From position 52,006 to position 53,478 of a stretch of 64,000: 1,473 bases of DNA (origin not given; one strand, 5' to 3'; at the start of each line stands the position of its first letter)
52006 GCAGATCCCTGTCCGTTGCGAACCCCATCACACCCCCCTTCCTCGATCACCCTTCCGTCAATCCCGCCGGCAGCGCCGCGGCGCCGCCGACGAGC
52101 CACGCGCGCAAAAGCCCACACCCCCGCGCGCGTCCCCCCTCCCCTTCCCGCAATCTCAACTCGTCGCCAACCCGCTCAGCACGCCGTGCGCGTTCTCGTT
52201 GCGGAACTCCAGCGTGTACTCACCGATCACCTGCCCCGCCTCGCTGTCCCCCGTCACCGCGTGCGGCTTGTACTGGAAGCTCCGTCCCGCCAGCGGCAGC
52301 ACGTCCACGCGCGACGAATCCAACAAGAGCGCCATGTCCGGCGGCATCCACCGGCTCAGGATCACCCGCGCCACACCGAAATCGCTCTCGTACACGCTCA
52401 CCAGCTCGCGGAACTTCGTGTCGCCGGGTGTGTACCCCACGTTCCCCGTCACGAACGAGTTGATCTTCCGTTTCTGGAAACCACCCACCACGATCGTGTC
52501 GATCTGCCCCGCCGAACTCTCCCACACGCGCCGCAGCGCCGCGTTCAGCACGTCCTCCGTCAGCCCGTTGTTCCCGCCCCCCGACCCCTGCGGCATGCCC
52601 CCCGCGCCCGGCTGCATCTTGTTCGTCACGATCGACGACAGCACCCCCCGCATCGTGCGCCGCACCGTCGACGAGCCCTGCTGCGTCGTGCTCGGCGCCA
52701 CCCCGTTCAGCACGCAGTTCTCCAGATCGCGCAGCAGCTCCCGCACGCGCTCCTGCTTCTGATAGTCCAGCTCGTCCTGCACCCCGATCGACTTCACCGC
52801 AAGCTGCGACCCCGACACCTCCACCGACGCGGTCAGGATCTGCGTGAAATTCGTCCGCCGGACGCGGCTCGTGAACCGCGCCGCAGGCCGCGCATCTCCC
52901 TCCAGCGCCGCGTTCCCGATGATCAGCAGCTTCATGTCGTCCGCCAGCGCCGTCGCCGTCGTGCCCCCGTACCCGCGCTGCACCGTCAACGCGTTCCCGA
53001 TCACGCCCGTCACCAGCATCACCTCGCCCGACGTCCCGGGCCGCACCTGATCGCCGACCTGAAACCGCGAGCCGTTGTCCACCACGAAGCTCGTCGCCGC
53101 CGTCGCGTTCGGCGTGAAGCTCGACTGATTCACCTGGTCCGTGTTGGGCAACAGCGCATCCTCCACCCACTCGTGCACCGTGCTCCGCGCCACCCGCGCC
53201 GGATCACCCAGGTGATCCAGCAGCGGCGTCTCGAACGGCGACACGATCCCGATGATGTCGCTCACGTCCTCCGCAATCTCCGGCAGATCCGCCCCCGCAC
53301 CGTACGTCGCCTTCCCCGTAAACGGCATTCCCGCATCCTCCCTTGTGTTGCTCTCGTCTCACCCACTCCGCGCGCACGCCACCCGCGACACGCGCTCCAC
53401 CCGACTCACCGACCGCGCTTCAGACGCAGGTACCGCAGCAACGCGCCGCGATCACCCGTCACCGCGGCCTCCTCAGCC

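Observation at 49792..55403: Tail-less phage head cassette between a PilZ gene and a flgM-like gene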

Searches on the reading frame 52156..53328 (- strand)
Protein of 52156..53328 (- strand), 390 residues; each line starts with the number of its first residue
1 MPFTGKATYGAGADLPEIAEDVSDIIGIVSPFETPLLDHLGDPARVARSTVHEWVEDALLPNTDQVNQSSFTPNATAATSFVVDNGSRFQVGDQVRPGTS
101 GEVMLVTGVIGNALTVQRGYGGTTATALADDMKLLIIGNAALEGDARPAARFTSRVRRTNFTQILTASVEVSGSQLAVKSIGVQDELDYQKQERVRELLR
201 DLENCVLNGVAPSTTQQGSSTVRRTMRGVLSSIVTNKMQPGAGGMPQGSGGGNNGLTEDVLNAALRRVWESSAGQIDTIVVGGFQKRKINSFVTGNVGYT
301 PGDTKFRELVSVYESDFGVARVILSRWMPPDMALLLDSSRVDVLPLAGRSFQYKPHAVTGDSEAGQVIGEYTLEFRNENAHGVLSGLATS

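Call 10: search_protein_families(library=pfam, max_evalue=1, proteins=[window:52156-53328:-])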
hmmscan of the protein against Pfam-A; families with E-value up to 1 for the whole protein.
window:52156-53328:- (390 aa): 2 families
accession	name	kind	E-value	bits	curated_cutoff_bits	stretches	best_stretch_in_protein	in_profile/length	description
PF17236.8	SU10_MCP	-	1.7e-84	284.3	24.1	1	13-387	11-291/292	SU10 major capsid protein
PF23125.1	Xre-MbcA-ParS_M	-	0.004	17.3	27.8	0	314-347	8-43/51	Antitoxin Xre/MbcA/ParS-like, middle domain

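Call 11: search_protein_families(library=phrogs, max_evalue=1, proteins=[window:52156-53328:-])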
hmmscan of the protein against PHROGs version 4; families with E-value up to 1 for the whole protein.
window:52156-53328:- (390 aa): 3 families
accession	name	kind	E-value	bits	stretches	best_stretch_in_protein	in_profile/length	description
phrog_1328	-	head and packaging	8.1e-79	267.3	1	15-389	17-308/583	major head protein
phrog_16857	-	unknown function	0.13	13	0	255-276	4-25/45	-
phrog_13213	-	unknown function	0.81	8.8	0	212-278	6-72/842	-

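Call 20: find_encoding_contigs(protein=window:52156-53328:-, flank=10000, max_places=6)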
Protein window:52156-53328:- (390 aa): 11 contigs read that carry it; 5 places shown.
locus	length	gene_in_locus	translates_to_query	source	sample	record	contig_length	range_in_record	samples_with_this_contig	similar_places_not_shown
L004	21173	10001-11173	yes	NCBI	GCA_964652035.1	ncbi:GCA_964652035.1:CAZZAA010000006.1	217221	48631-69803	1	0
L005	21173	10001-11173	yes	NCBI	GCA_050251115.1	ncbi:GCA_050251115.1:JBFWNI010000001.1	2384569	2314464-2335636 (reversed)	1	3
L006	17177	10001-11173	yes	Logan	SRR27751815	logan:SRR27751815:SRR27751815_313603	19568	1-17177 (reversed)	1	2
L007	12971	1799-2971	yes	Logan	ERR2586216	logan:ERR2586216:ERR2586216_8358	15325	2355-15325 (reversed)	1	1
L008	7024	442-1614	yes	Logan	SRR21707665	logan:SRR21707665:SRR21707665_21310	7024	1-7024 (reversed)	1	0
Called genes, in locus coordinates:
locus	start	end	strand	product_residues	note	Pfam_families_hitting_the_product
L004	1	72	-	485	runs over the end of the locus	-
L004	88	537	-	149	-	-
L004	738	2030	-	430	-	PF13604:AAA_30 (weak), PF00005:ABC_tran (faint), PF13401:AAA_22 (weak)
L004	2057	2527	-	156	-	PF13518:HTH_28 (faint), PF08281:Sigma70_r4_2 (faint), PF12840:HTH_20 (faint)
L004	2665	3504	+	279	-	PF01381:HTH_3, PF12844:HTH_19 (weak), PF13560:HTH_31, PF00717:Peptidase_S24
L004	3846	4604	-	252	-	-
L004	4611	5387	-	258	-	-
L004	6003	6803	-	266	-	-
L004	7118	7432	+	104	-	PF04316:FlgM (weak)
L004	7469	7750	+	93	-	-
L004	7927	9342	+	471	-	PF05133:SPP1_portal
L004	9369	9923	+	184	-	-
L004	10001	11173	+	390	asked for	PF17236:SU10_MCP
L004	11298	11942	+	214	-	-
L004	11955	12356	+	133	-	-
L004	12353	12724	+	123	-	-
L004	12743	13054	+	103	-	-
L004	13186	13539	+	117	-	-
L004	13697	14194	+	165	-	-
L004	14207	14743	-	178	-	-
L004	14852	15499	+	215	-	PF02441:Flavoprotein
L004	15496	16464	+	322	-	PF01040:UbiA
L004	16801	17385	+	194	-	PF01978:TrmB (weak), PF12802:MarR_2, PF01047:MarR (faint)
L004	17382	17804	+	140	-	-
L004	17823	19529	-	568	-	-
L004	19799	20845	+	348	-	PF02885:Glycos_trans_3N, PF00591:Glycos_transf_3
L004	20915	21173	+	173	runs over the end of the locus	PF12867:DinB_2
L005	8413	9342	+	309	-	PF05133:SPP1_portal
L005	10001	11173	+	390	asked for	PF17236:SU10_MCP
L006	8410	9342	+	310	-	PF05133:SPP1_portal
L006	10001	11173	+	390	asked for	PF17236:SU10_MCP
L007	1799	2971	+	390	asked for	PF17236:SU10_MCP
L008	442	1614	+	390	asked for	PF17236:SU10_MCP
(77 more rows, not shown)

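Call 25: find_homologous_proteins(query=window:52156-53328:-, max_evalue=1e-10)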
Query window:52156-53328:- (390 aa): 4550 proteins with E <= 1e-10 among 8000 candidates; the best 120 are listed.
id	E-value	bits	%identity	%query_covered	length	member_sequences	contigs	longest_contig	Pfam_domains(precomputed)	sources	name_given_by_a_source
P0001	7.8e-229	777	89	100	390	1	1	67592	PF17236.9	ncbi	-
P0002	3.4e-197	673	76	100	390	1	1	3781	PF17236.9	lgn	-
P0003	1.8e-195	668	75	100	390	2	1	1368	PF17236.9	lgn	-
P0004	4.8e-195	666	74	100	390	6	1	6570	PF17236.9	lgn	-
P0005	1.6e-194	664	77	100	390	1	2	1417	PF17236.9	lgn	-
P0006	1.7e-193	661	90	86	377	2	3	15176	PF17236.9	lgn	-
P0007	1.8e-193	661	75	100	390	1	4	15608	PF17236.9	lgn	-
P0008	2.4e-193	661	75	100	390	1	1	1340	PF17236.9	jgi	jgi:hypothetical protein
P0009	6.8e-192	656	73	100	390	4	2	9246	PF17236.9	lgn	-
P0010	8.2e-192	655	75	100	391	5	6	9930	PF17236.9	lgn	-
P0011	1.6e-190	651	75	100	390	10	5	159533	PF17236.9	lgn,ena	-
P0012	1.4e-189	648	73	100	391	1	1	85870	PF17236.9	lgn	-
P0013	3.3e-189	647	73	100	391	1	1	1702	PF17236.9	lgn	-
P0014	5.4e-187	640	72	100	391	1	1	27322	PF17236.9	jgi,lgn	-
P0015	3.5e-186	637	73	100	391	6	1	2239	PF17236.9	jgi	jgi:hypothetical protein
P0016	1.5e-185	635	75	100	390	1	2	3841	PF17236.9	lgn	-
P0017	1.3e-182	625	73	99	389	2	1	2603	PF17236.9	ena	-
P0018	3.9e-182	624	70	99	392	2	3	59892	PF17236.9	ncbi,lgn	-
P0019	4.1e-181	620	72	100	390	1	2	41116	PF17236.9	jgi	-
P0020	9.7e-181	619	70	100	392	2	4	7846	PF17236.9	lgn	-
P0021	1.2e-180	619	72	99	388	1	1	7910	PF17236.9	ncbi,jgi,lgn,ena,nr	ncbi:MAG TPA: DUF5309 family protein [Phycisphaerales bacterium]|nr:DUF5309 family protein [Phycisph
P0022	1.2e-180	619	71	100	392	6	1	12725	PF17236.9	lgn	-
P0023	6.0e-180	616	72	100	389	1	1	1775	PF17236.9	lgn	-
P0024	6.1e-180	616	72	100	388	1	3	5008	PF17236.9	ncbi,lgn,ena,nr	ncbi:MAG TPA: hypothetical protein DEB06_00425 [Phycisphaerales bacterium]|nr:hypothetical protein [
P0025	1.5e-179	615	70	100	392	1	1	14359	PF17236.9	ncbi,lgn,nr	ncbi:MAG: DUF5309 family protein [Phycisphaerales bacterium]|nr:DUF5309 family protein [Phycisphaera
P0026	2.2e-179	615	72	99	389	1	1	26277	PF17236.9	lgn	-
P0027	4.7e-178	610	70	100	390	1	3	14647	PF17236.9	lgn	-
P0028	7.5e-178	610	71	100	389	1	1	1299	PF17236.9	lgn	-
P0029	9.5e-178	609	71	100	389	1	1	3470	PF17236.9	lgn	-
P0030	1.1e-177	609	72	100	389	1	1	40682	PF17236.9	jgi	-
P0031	3.1e-177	607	72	100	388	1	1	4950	PF17236.9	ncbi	-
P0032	4.5e-177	607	71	100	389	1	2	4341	PF17236.9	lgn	-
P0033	6.7e-177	606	71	100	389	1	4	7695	PF17236.9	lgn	-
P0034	6.8e-177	606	70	100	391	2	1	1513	PF17236.9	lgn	-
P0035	6.8e-177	606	70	99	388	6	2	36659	PF17236.9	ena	-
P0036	1.5e-176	605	69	100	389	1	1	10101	PF17236.9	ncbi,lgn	-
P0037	2.3e-176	605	70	100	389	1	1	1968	PF17236.9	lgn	-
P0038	4.3e-176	604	69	100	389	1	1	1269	PF17236.9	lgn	-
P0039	5.9e-176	603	70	100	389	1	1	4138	PF17236.9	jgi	jgi:hypothetical protein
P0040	6.9e-176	603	70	99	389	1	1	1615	PF17236.9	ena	-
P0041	7.3e-176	603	71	99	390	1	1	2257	PF17236.9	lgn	-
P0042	1.0e-175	603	71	100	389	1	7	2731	PF17236.9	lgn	-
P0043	1.1e-175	602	71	100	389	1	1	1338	PF17236.9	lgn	-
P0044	1.1e-175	602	71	99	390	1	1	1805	PF17236.9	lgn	-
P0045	1.5e-175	602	69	100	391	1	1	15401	PF17236.9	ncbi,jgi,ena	-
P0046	1.8e-175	602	68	100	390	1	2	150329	PF17236.9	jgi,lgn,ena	-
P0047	2.1e-175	601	70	99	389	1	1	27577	PF17236.9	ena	-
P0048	2.1e-175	601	70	100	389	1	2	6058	PF17236.9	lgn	-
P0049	2.5e-175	601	69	100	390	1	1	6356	PF17236.9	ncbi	-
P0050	2.7e-175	601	72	99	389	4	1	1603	PF17236.9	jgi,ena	jgi:hypothetical protein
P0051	2.8e-175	601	69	100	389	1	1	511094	PF17236.9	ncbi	-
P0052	3.8e-175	601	69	99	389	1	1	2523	PF17236.9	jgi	jgi:hypothetical protein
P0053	3.9e-175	601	70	100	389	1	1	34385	PF17236.9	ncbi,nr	ncbi:MAG: DUF5309 family protein [Planctomycetota bacterium]|nr:DUF5309 family protein [Planctomycet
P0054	6.7e-175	600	69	100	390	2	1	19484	PF17236.9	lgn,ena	-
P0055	6.9e-175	600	71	99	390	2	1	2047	PF17236.9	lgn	-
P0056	7.2e-175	600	68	99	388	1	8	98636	PF17236.9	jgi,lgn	jgi:hypothetical protein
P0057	7.9e-175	600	69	100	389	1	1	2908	PF17236.9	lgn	-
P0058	8.7e-175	599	70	99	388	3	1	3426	PF17236.9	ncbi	-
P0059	1.5e-174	599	71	100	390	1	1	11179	PF17236.9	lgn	-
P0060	1.6e-174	599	70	99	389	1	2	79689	PF17236.9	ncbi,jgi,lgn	-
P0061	1.7e-174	598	69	99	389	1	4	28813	PF17236.9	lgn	-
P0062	1.8e-174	598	69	99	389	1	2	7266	PF17236.9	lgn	-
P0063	2.3e-174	598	69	99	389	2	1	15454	PF17236.9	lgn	-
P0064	2.4e-174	598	69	100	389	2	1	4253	PF17236.9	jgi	jgi:hypothetical protein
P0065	2.8e-174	598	68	100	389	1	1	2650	PF17236.9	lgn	-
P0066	3.6e-174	597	67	99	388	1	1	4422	PF17236.9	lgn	-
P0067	3.9e-174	597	70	100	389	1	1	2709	PF17236.9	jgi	-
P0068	5.2e-174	597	70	100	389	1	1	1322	PF17236.9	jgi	jgi:hypothetical protein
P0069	5.7e-174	597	71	99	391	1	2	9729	PF17236.9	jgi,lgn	-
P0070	5.8e-174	597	69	100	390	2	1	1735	PF17236.9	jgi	jgi:hypothetical protein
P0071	7.9e-174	596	70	99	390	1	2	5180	PF17236.9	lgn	-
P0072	8.8e-174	596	69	100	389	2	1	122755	PF17236.9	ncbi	-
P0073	9.7e-174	596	70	99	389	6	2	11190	PF17236.9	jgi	jgi:hypothetical protein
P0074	1.1e-173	596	68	100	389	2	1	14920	PF17236.9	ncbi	-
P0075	1.4e-173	595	69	99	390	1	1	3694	PF17236.9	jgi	jgi:hypothetical protein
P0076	1.5e-173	595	68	100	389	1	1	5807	PF17236.9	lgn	-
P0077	1.6e-173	595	68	99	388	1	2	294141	PF17236.9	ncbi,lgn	ncbi:MAG: DUF5309 family protein [Phycisphaerales bacterium]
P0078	1.7e-173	595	69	99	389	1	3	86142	PF17236.9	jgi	jgi:hypothetical protein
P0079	1.7e-173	595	68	100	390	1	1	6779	PF17236.9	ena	-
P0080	1.7e-173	595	70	99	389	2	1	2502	PF17236.9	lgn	-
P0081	1.7e-173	595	69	100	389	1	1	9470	PF17236.9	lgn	-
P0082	2.1e-173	595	69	100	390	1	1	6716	PF17236.9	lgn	-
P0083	2.1e-173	595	68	100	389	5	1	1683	PF17236.9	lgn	-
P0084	2.6e-173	595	70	99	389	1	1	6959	PF17236.9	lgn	-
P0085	3.5e-173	594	70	99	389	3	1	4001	PF17236.9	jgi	-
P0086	4.2e-173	594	69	99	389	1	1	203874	PF17236.9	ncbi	ncbi:MAG: DUF5309 family protein [Phycisphaerales bacterium]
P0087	4.4e-173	594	69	100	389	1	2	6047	PF17236.9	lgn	-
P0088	5.3e-173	594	70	100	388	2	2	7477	PF17236.9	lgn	-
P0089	5.9e-173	593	68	99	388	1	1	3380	PF17236.9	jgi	-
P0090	6.1e-173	593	70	99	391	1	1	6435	PF17236.9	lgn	-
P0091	6.6e-173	593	68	100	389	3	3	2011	PF17236.9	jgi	jgi:hypothetical protein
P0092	7.5e-173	593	69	100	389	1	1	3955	PF17236.9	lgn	-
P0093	7.6e-173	593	69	99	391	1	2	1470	PF17236.9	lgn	-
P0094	7.9e-173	593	71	99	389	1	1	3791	PF17236.9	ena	-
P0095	8.0e-173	593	70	100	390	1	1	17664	PF17236.9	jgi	jgi:hypothetical protein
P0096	1.0e-172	593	69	100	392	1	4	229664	PF17236.9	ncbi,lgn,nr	ncbi:MAG: DUF5309 family protein [Phycisphaeraceae bacterium]|nr:DUF5309 family protein [Phycisphaer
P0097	1.1e-172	593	69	99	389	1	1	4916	PF17236.9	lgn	-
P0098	1.2e-172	592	70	100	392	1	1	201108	PF17236.9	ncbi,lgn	-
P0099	1.2e-172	592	69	99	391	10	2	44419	PF17236.9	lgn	-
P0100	1.8e-172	592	68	99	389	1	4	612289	PF17236.9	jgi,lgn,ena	-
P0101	1.9e-172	592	69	100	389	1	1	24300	PF17236.9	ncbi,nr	ncbi:MAG: DUF5309 family protein [Phycisphaerae bacterium]|nr:DUF5309 family protein [Phycisphaerae 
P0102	1.9e-172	592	69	99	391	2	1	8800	PF17236.9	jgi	jgi:hypothetical protein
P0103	2.0e-172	592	69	99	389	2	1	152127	PF17236.9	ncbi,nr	ncbi:MAG: DUF5309 family protein [Phycisphaeraceae bacterium]|nr:DUF5309 family protein [Phycisphaer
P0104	2.1e-172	592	69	100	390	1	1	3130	PF17236.9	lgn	-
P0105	2.3e-172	591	68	99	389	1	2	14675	PF17236.9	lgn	-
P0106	2.6e-172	591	69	99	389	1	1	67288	PF17236.9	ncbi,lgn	-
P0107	2.6e-172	591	68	100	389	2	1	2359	PF17236.9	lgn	-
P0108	2.8e-172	591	69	99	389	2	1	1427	PF17236.9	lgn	-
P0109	2.9e-172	591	68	99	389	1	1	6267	PF17236.9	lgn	-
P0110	3.2e-172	591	69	100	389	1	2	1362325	PF17236.9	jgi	jgi:hypothetical protein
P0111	3.8e-172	591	69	99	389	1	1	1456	PF17236.9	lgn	-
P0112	4.6e-172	590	69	99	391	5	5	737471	PF17236.9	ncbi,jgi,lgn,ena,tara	tara:strand:- start:1649 stop:2824 length:1176 start_codon:yes stop_codon:yes gene_type:complete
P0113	5.4e-172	590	69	99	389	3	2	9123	PF17236.9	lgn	-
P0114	6.8e-172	590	69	99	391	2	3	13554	PF17236.9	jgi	jgi:hypothetical protein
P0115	7.3e-172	590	68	100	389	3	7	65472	PF17236.9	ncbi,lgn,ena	-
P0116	9.3e-172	589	68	100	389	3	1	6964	PF17236.9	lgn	-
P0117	9.3e-172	589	69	99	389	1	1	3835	PF17236.9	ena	-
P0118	1.1e-171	589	69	99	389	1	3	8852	PF17236.9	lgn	-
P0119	1.1e-171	589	69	100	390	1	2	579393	PF17236.9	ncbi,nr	ncbi:MAG: DUF5309 family protein [Phycisphaeraceae bacterium]|nr:DUF5309 family protein [Phycisphaer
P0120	1.1e-171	589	68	99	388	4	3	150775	PF17236.9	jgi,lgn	jgi:hypothetical protein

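Call 26: find_encoding_contigs(protein=P0110, flank=10000, max_places=2)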
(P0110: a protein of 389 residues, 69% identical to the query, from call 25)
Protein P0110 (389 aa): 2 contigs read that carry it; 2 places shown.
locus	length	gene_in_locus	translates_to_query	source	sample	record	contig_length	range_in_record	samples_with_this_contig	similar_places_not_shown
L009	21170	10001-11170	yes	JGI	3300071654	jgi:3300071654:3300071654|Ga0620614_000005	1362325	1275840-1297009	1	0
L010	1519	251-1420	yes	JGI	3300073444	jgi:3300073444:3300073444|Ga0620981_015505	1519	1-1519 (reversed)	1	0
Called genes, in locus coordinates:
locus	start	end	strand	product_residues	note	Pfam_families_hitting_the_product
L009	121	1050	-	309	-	-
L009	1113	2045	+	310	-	PF01209:Ubie_methyltran, PF13489:Methyltransf_23, PF05148:Methyltransf_8 (weak), PF06325:PrmA, PF13847:Methyltransf_31, PF08241:Methyltransf_11, PF08242:Methyltransf_12, PF13649:Methyltransf_25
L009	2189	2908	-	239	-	PF00117:GATase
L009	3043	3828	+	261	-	PF01128:IspD, PF12804:NTP_transf_3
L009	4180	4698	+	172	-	-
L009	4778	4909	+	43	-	-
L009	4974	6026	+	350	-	PF00106:adh_short (weak), PF01073:3Beta_HSD, PF01370:Epimerase, PF02719:Polysacc_synt_2, PF04321:RmlD_sub_bind, PF08659:KR (weak), PF13460:NAD_binding_10 (weak), PF16363:GDP_Man_Dehyd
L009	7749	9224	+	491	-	PF05133:SPP1_portal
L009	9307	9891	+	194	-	-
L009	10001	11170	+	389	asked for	PF17236:SU10_MCP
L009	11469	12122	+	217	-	-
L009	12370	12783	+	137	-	-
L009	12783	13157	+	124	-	-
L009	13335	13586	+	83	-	-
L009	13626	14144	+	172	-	-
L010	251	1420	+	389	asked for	PF17236:SU10_MCP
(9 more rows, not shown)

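Call 27: find_encoding_contigs(protein=P0119, flank=10000, max_places=2)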
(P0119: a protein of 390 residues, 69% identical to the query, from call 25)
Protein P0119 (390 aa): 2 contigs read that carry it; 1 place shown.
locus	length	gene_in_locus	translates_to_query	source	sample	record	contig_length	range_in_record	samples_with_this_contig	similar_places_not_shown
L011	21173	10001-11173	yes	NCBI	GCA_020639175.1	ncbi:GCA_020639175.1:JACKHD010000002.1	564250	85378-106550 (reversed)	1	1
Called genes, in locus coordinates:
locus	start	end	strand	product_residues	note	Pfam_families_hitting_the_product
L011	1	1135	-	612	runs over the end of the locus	-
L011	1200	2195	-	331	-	PF00089:Trypsin, PF13365:Trypsin_2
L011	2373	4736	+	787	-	PF01839:FG-GAP (faint), PF13517:FG-GAP_3 (faint), PF12256:TcdB_toxin_midN (faint)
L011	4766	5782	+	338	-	PF04187:Cofac_haem_bdg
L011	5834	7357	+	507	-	PF02074:Peptidase_M32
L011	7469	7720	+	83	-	-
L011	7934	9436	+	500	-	PF05133:SPP1_portal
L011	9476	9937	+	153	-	-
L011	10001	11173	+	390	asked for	PF17236:SU10_MCP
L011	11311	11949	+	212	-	-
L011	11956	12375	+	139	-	-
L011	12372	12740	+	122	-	-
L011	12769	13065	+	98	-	-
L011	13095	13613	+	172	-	-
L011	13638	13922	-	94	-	PF04316:FlgM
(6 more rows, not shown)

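Call 28: find_encoding_contigs(protein=P0112, flank=10000, max_places=2)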
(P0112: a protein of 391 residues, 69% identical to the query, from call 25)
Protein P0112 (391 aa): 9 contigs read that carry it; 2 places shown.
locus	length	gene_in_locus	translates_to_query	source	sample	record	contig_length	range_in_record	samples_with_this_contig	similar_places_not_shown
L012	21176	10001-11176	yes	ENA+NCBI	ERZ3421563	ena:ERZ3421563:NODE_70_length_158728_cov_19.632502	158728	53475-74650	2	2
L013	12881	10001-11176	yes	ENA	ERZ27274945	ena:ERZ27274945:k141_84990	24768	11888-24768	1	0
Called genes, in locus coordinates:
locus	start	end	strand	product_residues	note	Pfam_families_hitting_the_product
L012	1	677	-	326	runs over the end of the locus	PF00685:Sulfotransfer_1 (faint), PF13469:Sulfotransfer_3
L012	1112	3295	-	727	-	PF13089:PP_kinase_N, PF02503:PP_kinase, PF17941:PP_kinase_C_1, PF13091:PLDc_2 (faint), PF13090:PP_kinase_C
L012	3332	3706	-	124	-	PF01242:PTPS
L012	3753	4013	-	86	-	-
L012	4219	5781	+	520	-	PF02878:PGM_PMM_I, PF02879:PGM_PMM_II, PF02880:PGM_PMM_III, PF00408:PGM_PMM_IV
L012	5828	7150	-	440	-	-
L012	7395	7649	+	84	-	-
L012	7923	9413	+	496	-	PF05133:SPP1_portal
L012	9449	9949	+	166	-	PF06810:Phage_scaffold (weak)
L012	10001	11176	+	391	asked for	PF17236:SU10_MCP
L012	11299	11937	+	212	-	-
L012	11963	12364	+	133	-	-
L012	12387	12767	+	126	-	-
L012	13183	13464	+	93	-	-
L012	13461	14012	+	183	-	-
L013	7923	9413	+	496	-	PF05133:SPP1_portal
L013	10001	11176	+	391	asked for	PF17236:SU10_MCP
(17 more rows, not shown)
